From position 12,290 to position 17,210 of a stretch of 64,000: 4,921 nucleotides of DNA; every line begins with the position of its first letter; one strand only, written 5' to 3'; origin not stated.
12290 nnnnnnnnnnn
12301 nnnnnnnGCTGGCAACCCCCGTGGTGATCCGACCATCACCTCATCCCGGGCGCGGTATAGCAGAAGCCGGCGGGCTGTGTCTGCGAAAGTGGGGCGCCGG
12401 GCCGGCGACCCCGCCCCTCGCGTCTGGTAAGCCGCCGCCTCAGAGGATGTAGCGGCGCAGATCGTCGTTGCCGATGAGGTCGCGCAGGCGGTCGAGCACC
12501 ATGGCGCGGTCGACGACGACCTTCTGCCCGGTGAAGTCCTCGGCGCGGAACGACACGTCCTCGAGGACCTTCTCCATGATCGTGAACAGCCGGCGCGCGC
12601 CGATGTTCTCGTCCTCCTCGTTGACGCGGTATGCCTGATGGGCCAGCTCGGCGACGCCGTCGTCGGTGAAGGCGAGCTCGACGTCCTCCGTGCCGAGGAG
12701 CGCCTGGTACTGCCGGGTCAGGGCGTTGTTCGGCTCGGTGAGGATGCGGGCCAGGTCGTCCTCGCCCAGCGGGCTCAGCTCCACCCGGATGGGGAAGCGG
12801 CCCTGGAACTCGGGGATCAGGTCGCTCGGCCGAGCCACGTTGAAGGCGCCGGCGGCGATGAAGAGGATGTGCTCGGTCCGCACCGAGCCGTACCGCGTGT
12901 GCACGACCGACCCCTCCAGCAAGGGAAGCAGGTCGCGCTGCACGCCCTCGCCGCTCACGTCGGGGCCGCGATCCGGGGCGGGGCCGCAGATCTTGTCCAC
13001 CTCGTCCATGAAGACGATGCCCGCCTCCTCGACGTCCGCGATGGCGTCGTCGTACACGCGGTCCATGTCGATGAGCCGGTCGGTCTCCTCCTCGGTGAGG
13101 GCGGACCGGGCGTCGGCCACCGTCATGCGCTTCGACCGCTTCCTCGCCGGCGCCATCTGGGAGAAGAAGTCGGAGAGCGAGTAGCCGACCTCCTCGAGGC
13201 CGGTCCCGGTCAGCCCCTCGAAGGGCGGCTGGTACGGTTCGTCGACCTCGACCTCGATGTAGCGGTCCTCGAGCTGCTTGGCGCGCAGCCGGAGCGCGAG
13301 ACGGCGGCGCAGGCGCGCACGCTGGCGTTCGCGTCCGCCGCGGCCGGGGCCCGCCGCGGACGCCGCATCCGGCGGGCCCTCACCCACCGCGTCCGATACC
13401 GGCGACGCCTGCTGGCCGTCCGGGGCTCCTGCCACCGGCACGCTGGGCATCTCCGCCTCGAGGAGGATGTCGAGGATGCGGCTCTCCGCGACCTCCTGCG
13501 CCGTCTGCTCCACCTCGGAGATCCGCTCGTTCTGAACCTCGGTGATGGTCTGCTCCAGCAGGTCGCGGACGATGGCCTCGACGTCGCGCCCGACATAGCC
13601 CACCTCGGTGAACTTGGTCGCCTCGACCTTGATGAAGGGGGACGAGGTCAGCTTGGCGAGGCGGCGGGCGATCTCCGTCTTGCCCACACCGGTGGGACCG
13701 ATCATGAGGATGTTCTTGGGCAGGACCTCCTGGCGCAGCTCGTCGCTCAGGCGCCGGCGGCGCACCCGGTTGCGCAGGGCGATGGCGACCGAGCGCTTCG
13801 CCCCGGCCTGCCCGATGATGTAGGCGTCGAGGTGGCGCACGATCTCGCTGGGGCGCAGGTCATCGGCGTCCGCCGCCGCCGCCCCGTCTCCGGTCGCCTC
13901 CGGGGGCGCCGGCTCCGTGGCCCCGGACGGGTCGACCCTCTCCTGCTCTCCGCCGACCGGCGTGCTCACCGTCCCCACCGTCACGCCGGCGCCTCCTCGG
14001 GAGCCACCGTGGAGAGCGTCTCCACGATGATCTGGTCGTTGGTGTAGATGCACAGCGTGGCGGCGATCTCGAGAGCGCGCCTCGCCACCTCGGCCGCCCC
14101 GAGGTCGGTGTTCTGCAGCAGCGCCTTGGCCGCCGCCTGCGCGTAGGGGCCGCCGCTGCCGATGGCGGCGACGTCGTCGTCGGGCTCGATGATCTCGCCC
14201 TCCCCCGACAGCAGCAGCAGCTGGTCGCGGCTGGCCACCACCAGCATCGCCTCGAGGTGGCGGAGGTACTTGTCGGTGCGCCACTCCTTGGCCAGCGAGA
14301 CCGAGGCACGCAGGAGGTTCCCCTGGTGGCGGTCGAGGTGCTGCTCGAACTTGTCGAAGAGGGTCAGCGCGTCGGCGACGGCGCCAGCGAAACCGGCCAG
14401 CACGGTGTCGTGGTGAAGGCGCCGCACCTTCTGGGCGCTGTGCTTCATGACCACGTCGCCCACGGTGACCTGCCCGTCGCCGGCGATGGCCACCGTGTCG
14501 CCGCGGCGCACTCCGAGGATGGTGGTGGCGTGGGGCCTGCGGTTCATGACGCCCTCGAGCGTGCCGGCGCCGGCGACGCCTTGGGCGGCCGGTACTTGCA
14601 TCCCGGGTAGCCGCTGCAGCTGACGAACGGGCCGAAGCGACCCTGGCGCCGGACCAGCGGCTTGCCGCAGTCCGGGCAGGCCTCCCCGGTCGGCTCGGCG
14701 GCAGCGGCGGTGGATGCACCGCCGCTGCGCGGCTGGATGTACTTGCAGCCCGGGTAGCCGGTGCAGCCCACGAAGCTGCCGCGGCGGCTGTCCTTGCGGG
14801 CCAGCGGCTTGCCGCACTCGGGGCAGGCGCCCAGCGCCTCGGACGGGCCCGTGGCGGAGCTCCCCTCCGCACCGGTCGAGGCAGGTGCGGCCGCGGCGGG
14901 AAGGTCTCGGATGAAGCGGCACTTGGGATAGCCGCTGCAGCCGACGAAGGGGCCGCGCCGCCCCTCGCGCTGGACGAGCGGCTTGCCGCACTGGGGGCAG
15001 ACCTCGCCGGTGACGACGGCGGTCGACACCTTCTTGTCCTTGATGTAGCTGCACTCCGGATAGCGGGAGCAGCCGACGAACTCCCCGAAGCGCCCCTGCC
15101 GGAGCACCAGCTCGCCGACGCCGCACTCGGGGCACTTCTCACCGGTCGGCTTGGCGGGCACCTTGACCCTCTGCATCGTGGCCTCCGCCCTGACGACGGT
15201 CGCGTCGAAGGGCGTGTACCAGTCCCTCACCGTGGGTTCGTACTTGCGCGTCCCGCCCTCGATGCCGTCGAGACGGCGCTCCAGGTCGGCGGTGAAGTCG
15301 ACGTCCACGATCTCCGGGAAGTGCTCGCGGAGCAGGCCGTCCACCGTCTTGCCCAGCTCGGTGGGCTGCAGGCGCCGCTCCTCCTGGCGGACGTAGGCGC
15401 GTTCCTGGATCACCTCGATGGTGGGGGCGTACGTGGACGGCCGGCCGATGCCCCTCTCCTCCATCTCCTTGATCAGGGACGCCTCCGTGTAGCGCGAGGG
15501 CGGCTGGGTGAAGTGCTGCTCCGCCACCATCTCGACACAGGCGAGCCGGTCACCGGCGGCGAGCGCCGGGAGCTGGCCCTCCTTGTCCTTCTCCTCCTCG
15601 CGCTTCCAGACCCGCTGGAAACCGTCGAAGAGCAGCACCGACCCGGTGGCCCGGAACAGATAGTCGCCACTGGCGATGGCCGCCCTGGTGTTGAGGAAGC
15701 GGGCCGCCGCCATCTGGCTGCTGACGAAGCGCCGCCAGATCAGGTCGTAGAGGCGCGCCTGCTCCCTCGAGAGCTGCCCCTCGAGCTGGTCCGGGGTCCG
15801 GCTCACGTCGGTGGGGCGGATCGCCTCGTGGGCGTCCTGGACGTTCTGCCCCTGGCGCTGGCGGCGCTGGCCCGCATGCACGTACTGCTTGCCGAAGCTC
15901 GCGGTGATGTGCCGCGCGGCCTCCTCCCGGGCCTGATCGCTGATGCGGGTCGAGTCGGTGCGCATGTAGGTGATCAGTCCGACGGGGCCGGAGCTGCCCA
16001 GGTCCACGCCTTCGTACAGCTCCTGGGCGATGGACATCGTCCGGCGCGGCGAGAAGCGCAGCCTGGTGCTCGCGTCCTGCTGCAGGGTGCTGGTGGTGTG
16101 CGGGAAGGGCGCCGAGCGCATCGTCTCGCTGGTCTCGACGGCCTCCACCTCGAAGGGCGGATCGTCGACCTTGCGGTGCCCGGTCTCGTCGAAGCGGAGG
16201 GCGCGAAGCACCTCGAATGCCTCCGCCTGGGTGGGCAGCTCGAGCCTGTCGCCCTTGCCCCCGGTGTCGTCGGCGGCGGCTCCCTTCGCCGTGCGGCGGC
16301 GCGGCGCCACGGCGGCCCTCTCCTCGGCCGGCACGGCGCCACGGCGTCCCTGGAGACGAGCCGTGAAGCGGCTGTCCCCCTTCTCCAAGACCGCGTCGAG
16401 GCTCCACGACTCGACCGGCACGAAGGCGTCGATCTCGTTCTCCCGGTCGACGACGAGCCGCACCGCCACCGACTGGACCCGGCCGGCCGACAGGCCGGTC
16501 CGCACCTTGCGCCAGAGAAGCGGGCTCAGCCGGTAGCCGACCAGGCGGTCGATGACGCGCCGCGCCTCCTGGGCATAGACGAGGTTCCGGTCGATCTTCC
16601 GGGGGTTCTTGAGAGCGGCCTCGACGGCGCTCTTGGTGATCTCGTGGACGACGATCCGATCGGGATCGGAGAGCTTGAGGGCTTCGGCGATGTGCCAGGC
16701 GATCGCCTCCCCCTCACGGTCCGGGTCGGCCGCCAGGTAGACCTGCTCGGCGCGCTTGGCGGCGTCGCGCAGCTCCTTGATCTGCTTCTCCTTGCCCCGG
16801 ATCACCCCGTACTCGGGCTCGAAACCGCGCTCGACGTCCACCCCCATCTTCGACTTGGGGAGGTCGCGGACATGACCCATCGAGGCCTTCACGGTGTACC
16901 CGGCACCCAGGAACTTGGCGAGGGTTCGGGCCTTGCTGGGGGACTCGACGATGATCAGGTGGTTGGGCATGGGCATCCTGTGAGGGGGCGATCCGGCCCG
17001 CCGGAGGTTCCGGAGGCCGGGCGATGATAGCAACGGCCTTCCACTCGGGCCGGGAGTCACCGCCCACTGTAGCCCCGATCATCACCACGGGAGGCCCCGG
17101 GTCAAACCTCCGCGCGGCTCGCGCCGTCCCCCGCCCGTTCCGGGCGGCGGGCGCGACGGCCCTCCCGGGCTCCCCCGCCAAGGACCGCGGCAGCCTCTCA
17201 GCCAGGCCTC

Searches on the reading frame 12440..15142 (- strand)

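Call 54: search_protein_families(library=pfam, proteins=[window:12440-15142:-], max_evalue=0.00001)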
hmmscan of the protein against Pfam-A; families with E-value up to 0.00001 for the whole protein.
window:12440-15142:- (900 aa): 3 families
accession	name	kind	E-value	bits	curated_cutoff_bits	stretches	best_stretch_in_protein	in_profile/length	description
PF07724.20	AAA_2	-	7e-32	111.2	27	1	641-786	8-166/166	AAA domain (Cdc48 subfamily)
PF00004.35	AAA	-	3.1e-13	50.8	21.2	1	478-531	1-52/131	ATPase family associated with various cellular activities (AAA)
PF07728.20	AAA_5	-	2.2e-06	28.2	22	0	477-513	1-38/139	AAA domain (dynein-related subfamily)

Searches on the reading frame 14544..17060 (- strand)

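Call 28: search_protein_families(library=pfam, proteins=[window:14544-17060:-], max_evalue=0.00001)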
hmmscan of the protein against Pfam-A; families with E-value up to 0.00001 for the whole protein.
window:14544-17060:- (838 aa): 4 families
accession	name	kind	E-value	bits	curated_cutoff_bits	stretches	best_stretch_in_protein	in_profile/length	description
PF01131.25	Topoisom_bac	-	2.9e-119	399.2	35.1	1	156-610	2-409/411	DNA topoisomerase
PF01396.24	Zn_ribbon_Top1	-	8.2e-55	182.8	32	4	640-675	1-35/39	Topoisomerase DNA binding C4 zinc finger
PF01751.28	Toprim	-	6e-24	84.5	23.1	1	35-141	2-96/96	Toprim domain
PF06677.18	Auto_anti-p27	-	8.1e-08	32.7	24.1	0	791-807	14-32/40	Sjogren's syndrome/scleroderma autoantigen 1 (Autoantigen p27)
